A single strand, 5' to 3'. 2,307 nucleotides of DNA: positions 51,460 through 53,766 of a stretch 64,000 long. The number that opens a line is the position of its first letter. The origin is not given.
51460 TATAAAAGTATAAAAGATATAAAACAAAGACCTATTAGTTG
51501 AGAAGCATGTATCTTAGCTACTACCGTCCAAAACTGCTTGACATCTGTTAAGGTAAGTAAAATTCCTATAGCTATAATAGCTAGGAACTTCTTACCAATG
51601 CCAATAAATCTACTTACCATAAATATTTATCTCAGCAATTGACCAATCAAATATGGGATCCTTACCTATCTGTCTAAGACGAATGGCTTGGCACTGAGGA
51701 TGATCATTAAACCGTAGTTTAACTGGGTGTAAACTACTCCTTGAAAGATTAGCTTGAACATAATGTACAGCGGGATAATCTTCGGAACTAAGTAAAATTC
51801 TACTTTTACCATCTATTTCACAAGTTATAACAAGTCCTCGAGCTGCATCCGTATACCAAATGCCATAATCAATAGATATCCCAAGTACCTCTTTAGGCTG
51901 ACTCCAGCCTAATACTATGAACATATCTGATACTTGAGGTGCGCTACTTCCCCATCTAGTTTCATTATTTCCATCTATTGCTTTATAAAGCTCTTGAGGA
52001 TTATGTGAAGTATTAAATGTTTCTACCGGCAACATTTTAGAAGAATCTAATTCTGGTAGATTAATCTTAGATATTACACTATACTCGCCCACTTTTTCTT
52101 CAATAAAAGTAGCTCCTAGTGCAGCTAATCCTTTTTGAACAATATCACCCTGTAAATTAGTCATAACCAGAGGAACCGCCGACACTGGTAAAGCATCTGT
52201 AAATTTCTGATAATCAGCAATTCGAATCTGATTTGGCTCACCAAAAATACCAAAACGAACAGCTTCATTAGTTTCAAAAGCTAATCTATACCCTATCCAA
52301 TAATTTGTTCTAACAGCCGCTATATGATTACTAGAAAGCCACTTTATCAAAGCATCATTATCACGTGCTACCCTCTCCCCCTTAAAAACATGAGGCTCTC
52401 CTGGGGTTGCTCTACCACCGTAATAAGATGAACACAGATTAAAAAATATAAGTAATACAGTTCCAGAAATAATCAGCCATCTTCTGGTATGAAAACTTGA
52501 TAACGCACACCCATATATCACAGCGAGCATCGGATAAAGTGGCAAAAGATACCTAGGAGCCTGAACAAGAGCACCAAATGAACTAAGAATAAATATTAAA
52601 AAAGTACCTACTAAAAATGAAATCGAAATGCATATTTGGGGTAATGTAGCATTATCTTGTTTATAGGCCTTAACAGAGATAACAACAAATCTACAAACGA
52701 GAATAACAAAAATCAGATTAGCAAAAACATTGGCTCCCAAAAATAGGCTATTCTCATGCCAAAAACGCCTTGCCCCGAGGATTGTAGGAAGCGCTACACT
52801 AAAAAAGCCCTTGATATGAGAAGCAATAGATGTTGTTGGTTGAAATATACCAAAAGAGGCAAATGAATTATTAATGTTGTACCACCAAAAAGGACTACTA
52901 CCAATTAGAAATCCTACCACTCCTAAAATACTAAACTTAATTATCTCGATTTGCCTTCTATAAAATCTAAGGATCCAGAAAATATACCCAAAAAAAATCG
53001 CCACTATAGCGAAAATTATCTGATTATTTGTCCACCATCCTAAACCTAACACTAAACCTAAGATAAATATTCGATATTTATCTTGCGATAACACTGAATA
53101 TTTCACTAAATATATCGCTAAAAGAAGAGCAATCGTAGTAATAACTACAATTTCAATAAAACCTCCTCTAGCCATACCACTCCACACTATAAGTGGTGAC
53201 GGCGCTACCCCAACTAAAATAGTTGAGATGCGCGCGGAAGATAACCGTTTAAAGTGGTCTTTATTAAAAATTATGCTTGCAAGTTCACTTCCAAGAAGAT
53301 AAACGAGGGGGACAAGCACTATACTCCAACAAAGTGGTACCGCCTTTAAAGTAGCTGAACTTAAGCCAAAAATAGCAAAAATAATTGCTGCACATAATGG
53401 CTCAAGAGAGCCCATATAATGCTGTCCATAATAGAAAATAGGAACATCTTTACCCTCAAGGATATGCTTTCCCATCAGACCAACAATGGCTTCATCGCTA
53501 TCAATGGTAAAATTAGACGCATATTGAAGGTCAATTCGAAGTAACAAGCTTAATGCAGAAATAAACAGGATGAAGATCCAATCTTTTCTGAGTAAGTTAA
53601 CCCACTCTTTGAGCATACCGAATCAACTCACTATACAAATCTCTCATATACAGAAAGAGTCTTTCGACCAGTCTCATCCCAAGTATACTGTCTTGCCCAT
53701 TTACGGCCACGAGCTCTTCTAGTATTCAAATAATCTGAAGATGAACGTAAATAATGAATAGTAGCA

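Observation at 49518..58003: ABC-transporter-dependent glycan locus ends in a PMT/ArnT-type GT-C fused to a discoidin-like domain, with a UPF0104 flippase-like protein and an SGNH hydrolase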

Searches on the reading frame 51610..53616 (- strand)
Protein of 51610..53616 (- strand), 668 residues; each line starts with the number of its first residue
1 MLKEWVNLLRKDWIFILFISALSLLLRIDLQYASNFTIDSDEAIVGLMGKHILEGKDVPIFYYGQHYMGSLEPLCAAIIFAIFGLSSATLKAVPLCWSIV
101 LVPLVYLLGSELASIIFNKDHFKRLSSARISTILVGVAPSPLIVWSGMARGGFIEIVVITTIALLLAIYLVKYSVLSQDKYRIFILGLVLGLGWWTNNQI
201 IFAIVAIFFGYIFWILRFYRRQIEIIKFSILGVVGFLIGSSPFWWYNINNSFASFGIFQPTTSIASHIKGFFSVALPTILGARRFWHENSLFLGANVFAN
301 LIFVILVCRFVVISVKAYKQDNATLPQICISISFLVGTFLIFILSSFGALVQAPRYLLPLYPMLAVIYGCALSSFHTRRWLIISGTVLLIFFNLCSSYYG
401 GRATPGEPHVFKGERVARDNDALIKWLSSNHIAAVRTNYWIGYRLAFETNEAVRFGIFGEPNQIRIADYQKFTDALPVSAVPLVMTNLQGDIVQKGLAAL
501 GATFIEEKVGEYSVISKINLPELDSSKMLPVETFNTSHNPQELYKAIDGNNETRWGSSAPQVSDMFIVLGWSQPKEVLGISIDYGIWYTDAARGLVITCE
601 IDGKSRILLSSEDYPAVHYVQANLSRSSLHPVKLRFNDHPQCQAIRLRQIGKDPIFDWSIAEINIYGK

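Call 4: search_protein_families(library=pfam, proteins=[window:51610-53616:-], max_evalue=0.01)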
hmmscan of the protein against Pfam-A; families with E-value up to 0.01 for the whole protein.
window:51610-53616:- (668 aa): 0 families

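Call 5: search_protein_families(library=ncbifam, proteins=[window:51610-53616:-], max_evalue=0.01)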
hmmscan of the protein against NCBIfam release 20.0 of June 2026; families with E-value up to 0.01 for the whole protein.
window:51610-53616:- (668 aa): 0 families

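Call 6: search_protein_families(library=pfam, proteins=[window:51610-53616:-], max_evalue=10)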
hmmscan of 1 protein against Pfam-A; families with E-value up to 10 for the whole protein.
window:51610-53616:- (668 aa): 1 family
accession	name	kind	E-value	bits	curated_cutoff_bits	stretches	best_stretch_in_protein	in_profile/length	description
PF00754.31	F5_F8_type_C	-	0.021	15.4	28.2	1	538-637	9-100/127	F5/8 type C domain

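Call 7: search_solved_structures(query=window:51610-53616:-, max_evalue=10)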
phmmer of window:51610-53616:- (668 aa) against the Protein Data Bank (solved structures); distinct sequences matched with E-value up to 10: 0.

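Call 8: find_homologous_proteins(query=window:51610-53616:-)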
Query window:51610-53616:- (668 aa): 635 proteins with E <= 0.001 among 8000 candidates; the best 120 are listed.
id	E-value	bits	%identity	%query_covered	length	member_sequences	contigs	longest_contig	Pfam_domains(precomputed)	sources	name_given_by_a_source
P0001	1.0e-192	661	48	100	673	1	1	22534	-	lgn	-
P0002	9.0e-154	532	43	98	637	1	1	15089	-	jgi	jgi:hypothetical protein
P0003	2.6e-147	511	40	95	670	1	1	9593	-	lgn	-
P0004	8.1e-147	509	41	96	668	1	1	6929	-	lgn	-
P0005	7.2e-146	506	42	98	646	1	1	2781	-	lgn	-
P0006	2.2e-145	504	41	98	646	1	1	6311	-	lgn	-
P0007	1.1e-144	502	42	98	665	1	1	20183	-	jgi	jgi:hypothetical protein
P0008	3.2e-144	500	41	98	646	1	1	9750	-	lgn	-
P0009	8.9e-144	499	39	99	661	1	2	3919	-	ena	-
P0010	1.5e-143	498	41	98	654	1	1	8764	-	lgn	-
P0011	2.0e-143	498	41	98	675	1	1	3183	-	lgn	-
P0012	5.5e-143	496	40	99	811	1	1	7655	-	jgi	jgi:hypothetical protein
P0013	6.7e-143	496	40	99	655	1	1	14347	-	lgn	-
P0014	1.1e-142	495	41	98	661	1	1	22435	PF13231.13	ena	-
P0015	1.4e-142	495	40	98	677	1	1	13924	-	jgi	jgi:4-amino-4-deoxy-L-arabinose transferase-like glycosyltransferase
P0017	8.1e-142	492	41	98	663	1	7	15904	PF13231.13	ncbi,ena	-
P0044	7.7e-138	479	40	94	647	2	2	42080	PF00754.32,PF13231.13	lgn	-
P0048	2.7e-137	477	40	98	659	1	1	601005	PF01757.29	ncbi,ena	-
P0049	2.8e-137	477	41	96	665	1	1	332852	PF00754.32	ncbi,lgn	-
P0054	1.5e-136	475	41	95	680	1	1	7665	PF00754.32,PF13231.13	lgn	-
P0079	1.3e-134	469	40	99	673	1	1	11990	PF00754.32,PF13231.13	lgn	-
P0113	2.5e-132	461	40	99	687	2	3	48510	PF00754.32,PF13231.13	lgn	-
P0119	1.1e-131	459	39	96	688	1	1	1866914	-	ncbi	ncbi:MAG: hypothetical protein U0136_19195 [Bdellovibrionota bacterium]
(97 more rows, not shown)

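Call 16: find_encoding_contigs(protein=P0001, flank=10000, max_places=2)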
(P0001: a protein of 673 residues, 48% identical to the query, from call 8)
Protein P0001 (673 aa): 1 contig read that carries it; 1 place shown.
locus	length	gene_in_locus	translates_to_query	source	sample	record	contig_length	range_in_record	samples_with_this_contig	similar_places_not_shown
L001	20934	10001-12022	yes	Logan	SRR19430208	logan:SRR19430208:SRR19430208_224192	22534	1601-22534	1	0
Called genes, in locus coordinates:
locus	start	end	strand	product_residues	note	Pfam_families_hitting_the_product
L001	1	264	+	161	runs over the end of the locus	-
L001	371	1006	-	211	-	PF03330:DPBB_1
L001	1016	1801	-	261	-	PF14819:QueF_N, PF14489:QueF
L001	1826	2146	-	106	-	-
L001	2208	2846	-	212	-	PF24096:DUF7379 (weak)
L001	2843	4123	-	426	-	PF13524:Glyco_trans_1_2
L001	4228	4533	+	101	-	PF00253:Ribosomal_S14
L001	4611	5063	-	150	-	-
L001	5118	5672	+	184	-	PF00156:Pribosyltran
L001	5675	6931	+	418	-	PF00005:ABC_tran, PF13304:AAA_21 (faint), PF14524:Wzt_C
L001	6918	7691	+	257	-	PF01061:ABC2_membrane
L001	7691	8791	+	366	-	PF00534:Glycos_transf_1, PF13692:Glyco_trans_1_4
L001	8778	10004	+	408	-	PF13439:Glyco_transf_4, PF13579:Glyco_trans_4_4 (weak), PF20706:GT4-conflict, PF00534:Glycos_transf_1, PF13692:Glyco_trans_1_4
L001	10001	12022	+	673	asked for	-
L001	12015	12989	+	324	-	PF03706:LPG_synthase_TM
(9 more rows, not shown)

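Call 17: find_encoding_contigs(protein=P0119, flank=10000, max_places=1)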
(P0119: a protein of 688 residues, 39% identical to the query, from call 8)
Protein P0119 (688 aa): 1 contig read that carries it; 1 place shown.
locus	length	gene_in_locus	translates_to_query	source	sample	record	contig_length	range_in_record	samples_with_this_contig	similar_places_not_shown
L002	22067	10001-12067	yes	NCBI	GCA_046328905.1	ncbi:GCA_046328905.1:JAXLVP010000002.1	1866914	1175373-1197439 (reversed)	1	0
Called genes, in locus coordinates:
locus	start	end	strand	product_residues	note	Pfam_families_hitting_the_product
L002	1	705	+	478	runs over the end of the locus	PF03062:MBOAT, PF13813:MBOAT_2 (weak)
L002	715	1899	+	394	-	PF16822:ALGX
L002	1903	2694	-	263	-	PF03372:Exo_endo_phos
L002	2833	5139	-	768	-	PF26449:DUF8128, PF02534:T4SS-DNA_transf, PF01935:DUF87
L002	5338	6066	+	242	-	PF01113:DapB_N, PF05173:DapB_C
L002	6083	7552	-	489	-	-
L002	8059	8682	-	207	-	-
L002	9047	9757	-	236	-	-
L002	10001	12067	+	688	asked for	-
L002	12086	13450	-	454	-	PF00171:Aldedh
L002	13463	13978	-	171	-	PF00578:AhpC-TSA, PF08534:Redoxin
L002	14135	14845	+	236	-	PF01182:Glucosamine_iso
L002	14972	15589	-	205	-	-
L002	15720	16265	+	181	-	-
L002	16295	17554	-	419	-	PF01875:Memo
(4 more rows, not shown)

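Call 18: find_encoding_contigs(protein=P0048, flank=10000, max_places=1)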
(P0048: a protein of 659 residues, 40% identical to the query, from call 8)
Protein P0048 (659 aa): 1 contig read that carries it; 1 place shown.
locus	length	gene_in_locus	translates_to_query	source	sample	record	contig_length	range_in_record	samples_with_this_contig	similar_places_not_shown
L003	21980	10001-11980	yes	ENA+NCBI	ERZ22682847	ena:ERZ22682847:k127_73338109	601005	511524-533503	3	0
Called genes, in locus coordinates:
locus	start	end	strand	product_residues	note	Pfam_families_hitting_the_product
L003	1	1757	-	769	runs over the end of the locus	-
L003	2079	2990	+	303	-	-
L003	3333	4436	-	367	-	PF01435:Peptidase_M48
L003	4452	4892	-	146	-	-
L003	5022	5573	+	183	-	PF00156:Pribosyltran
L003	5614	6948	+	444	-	PF00005:ABC_tran, PF14524:Wzt_C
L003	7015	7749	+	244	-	PF01061:ABC2_membrane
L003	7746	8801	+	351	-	PF00534:Glycos_transf_1, PF13692:Glyco_trans_1_4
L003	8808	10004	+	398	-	PF13439:Glyco_transf_4, PF13579:Glyco_trans_4_4 (weak), PF20706:GT4-conflict, PF00534:Glycos_transf_1, PF13692:Glyco_trans_1_4, PF00982:Glyco_transf_20 (weak)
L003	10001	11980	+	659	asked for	PF01757:Acyl_transf_3 (weak)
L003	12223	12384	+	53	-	-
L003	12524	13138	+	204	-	-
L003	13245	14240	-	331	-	PF02685:Glucokinase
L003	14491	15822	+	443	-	PF08323:Glyco_transf_5, PF13579:Glyco_trans_4_4, PF13439:Glyco_transf_4, PF20706:GT4-conflict, PF00534:Glycos_transf_1, PF13692:Glyco_trans_1_4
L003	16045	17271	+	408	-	PF03065:Glyco_hydro_57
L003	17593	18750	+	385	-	-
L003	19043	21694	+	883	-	PF00669:Flagellin_N, PF01839:FG-GAP (faint), PF13517:FG-GAP_3, PF00700:Flagellin_C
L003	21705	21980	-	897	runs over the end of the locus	PF22422:MGH1-like_GH, PF03200:Glyco_hydro_63 (weak), PF22422:MGH1-like_GH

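Call 19: find_encoding_contigs(protein=P0049, flank=10000, max_places=1)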
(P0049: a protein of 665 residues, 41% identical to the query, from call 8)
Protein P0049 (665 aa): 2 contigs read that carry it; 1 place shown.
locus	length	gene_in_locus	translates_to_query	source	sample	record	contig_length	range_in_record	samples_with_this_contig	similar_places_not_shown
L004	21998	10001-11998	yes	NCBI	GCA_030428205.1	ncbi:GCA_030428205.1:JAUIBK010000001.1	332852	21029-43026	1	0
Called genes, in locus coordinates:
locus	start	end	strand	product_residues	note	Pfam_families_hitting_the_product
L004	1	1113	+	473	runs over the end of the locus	PF01704:UDPGP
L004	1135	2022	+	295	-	PF00483:NTP_transferase, PF12804:NTP_transf_3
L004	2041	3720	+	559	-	PF00005:ABC_tran, PF01926:MMR_HSR1 (faint), PF02463:SMC_N (faint), PF13304:AAA_21 (faint), PF12848:ABC_tran_Xtn, PF00005:ABC_tran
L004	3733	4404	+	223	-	PF01243:PNPOx_N, PF10590:PNP_phzG_C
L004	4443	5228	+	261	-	PF01479:S4, PF01728:FtsJ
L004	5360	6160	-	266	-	PF02518:HATPase_c, PF13581:HATPase_c_2 (weak)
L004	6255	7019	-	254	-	PF03883:H2O2_YaaD, PF21818:DUF6884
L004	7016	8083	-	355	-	PF02618:YceG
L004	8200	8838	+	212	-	PF09970:DUF2204 (faint), PF19502:DUF6036 (weak)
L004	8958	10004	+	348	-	PF13472:Lipase_GDSL_2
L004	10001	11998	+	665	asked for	PF00754:F5_F8_type_C (weak)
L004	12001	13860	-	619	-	PF00669:Flagellin_N, PF12256:TcdB_toxin_midN (faint), PF01839:FG-GAP (faint), PF13517:FG-GAP_3, PF00700:Flagellin_C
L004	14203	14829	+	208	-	-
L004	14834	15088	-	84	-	-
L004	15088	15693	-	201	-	PF04542:Sigma70_r2, PF08281:Sigma70_r4_2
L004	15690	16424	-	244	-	PF01138:RNase_PH, PF03725:RNase_PH_C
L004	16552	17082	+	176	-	-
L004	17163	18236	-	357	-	-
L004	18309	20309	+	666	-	PF00501:AMP-binding, PF23562:AMP-binding_C_3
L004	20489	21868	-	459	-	PF03349:Toluene_X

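Call 20: find_related_loci(query=A1, collection=genome_contigs, flank=10000)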
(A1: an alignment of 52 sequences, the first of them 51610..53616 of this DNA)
Query A1 (668 aa) in genome_contigs; peptide patterns used: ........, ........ (x = any residue, [..] = any of these).
131 stretches matched a pattern; 124 encode a relative of the query (tblastn E <= 1e-3); the best 80 are kept; 80 distinct loci.
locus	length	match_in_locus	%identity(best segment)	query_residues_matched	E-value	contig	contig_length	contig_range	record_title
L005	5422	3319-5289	40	10-668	7e-142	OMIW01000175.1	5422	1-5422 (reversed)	Proteobacteria bacterium isolate AM_0729 genome assembly, contig: AM_0729_175, whole genome shotgun sequence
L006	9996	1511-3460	40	10-666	8e-139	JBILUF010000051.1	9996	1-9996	MAG: Bdellovibrionota bacterium isolate ME2018-08-01_3300042480_group8_bin58 Rohwer_bin1205_scaffold_4581_c1, whole geno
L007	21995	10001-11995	40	1-666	7e-137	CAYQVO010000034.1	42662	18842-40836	MAG TPA_asm: uncultured Bdellovibrionales bacterium isolate SRP239243_co2_48 genome assembly, contig: NODE_1176_length_4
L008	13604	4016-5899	39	29-666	5e-136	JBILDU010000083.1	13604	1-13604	MAG: Bdellovibrionota bacterium isolate ME2016-07-22_3300044628_group7_bin146 Rohwer_bin1162_scaffold_3351_c1, whole gen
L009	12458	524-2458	40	13-666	4e-136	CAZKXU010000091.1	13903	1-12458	MAG TPA_asm: uncultured Bdellovibrionales bacterium isolate SRP150892_co2_139 genome assembly, contig: NODE_6411_length_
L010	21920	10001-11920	39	22-665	1e-135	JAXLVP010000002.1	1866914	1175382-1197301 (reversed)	MAG: Bdellovibrionota bacterium isolate STL-BDEC1 C1.36.fa-2, whole genome shotgun sequence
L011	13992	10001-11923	39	27-667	7e-136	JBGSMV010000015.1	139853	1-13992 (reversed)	MAG: Bdellovibrionota bacterium isolate JTS-AC239 k141_3130094, whole genome shotgun sequence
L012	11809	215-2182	39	10-668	7e-135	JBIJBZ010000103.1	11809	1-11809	MAG: Bdellovibrionota bacterium isolate ME2006-08-10D11_3300044971_group2_bin88 Rohwer_bin1171_scaffold_161_c2, whole ge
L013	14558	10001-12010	37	2-664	8e-135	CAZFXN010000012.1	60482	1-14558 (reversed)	MAG TPA_asm: uncultured Bdellovibrionales bacterium isolate SRP128246_co1_509 genome assembly, contig: NODE_488_length_6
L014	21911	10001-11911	38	25-666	3e-134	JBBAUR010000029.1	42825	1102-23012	MAG: Bdellovibrionota bacterium isolate EUL_302 ctg29-EUL_302, whole genome shotgun sequence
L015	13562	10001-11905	40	27-666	7e-134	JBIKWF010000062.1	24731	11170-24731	MAG: Bdellovibrionota bacterium isolate ME2015-09-01_3300035663_group6_bin89 Rohwer_bin1204_scaffold_1086_c1, whole geno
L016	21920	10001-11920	38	12-668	4e-133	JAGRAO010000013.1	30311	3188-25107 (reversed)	MAG: Bdellovibrionales bacterium isolate HKST-UBA20 NODE_13_length_30311_cov_3.586327, whole genome shotgun sequence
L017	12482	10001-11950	41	14-665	8e-133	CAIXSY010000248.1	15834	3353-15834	MAG: uncultured delta proteobacterium isolate LJ_bin-2050 genome assembly, contig: bin-2050:248/432, whole genome shotgu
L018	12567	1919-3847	40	6-663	2e-132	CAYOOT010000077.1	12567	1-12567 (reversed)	MAG TPA_asm: uncultured Bdellovibrionales bacterium isolate SRP150892_co2_493 genome assembly, contig: NODE_7485_length_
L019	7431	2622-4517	40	27-665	2e-132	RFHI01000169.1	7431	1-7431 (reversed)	MAG: Candidatus Dadabacteria bacterium isolate J046 k99_820836, whole genome shotgun sequence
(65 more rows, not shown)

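Call 23: predict_structure(alignment_id=A1)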
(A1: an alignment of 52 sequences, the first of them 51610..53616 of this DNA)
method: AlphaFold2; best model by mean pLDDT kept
length: 668 residues; sequences in the alignment: 52
mean_pLDDT: 93.7   pTM: 0.91
mean pLDDT of the five models: 93.7, 92.8, 92.8, 92.3, 91.9
residues with pLDDT >= 90: 572; 70-90: 77; 50-70: 17; < 50: 2
segments of 3 or more residues with pLDDT < 50: none
pLDDT, mean of each block of 10 residues (from residue 1): 94 98 97 93 93 83 59 95 97 97 98 94 97 98 94 94 97 79 96 93 95 87 90 97 90 83 94 96 91 97 98 96 94 96 90 91 98 97 98 97 86 92 98 97 97 96 88 95 97 97 97 97 93 97 96 96 98 97 92 97 96 95 79 94 98 96 97
secondary structure, 60 per line:
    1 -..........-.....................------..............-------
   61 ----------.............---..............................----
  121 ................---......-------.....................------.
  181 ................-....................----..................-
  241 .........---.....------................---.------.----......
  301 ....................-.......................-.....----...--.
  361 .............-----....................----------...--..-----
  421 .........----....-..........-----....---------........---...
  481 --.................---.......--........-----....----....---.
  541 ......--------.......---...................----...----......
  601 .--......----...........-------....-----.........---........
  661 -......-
elements in order: H2-11 H13-33 H40-53 H71-83 H87-116 H121-136 H140-145 H153-173 H180-196 H198-217 H222-239 H241-249 H253-257 H264-279 H295-320 H322-344 H346-350 H360-373 H379-398 E409-411 H421-429 E434-437 H439-448 E454-457 H467-474 E483-486 H487-499 E503-509 E512-519 E533-536 H540-546 E555-561 E565-583 E595-601 E604-609 H614-624 E632-635 E641-649 E653-660 E662-667
